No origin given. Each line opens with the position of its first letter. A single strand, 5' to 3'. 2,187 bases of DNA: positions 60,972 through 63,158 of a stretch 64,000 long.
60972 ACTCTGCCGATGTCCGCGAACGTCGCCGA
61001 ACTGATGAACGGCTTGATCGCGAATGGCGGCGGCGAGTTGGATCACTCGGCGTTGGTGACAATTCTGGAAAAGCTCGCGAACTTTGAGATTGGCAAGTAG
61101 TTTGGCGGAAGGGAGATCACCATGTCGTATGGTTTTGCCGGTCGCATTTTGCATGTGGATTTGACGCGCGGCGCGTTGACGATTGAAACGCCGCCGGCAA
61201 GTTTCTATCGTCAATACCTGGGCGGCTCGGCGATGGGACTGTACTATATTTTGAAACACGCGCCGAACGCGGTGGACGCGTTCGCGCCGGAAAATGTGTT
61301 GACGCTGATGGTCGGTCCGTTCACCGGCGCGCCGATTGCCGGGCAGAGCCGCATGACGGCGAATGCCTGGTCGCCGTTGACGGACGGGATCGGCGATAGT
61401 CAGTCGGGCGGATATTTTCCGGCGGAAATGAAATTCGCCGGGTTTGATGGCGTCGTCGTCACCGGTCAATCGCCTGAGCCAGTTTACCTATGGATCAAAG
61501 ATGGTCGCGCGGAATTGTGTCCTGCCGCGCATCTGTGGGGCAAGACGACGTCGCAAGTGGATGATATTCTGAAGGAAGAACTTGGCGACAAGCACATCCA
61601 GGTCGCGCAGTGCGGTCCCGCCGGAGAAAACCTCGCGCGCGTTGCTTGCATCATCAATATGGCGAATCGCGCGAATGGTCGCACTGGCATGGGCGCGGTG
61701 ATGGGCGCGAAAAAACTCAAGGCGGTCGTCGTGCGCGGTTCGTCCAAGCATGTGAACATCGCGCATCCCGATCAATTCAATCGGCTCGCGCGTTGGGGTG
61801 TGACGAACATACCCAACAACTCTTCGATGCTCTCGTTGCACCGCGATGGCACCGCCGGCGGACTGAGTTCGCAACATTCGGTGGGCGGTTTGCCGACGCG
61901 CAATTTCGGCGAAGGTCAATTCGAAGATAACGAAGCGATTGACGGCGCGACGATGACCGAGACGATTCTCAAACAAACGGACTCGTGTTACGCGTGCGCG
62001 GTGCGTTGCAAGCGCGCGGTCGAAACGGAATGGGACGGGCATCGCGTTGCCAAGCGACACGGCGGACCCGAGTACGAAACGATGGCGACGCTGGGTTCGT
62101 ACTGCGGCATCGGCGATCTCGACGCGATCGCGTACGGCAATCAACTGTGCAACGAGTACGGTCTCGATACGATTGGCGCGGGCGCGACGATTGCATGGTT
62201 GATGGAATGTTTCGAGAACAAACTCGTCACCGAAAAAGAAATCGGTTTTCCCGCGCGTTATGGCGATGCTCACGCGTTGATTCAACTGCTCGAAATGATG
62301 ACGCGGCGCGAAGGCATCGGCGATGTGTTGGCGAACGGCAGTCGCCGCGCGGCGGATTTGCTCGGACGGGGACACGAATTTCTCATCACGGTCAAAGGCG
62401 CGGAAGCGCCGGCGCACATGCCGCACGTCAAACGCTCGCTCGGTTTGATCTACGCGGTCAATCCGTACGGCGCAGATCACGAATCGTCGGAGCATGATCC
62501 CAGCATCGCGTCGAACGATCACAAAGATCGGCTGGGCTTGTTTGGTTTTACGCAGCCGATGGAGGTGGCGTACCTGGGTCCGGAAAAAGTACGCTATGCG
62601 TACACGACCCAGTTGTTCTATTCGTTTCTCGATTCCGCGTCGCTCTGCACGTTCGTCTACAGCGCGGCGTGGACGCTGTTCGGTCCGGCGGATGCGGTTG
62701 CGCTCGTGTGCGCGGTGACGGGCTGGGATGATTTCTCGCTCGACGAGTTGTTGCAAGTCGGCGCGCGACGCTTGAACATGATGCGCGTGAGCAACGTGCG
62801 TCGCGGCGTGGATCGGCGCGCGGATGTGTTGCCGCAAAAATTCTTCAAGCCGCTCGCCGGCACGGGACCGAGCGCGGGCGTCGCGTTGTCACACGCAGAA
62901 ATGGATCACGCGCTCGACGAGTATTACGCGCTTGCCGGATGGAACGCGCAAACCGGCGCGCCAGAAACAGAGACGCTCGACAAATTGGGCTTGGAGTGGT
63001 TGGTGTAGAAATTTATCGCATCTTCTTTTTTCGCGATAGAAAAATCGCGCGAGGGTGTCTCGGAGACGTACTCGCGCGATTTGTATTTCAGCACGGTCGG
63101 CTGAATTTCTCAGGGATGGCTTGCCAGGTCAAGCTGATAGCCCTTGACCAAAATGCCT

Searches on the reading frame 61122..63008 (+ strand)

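Call 78: search_protein_families(library=pfam, proteins=[window:61122-63008:+], max_evalue=0.0001)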
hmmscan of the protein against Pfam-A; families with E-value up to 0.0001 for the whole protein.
window:61122-63008:+ (628 aa): 2 families
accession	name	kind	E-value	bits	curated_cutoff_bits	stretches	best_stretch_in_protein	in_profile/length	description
PF01314.23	AFOR_C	-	2.5e-109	366.4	27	1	228-624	8-385/385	Aldehyde ferredoxin oxidoreductase, domains 2 & 3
PF02730.20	AFOR_N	-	1e-71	241.3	29.8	1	7-206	1-198/199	Aldehyde ferredoxin oxidoreductase, N-terminal domain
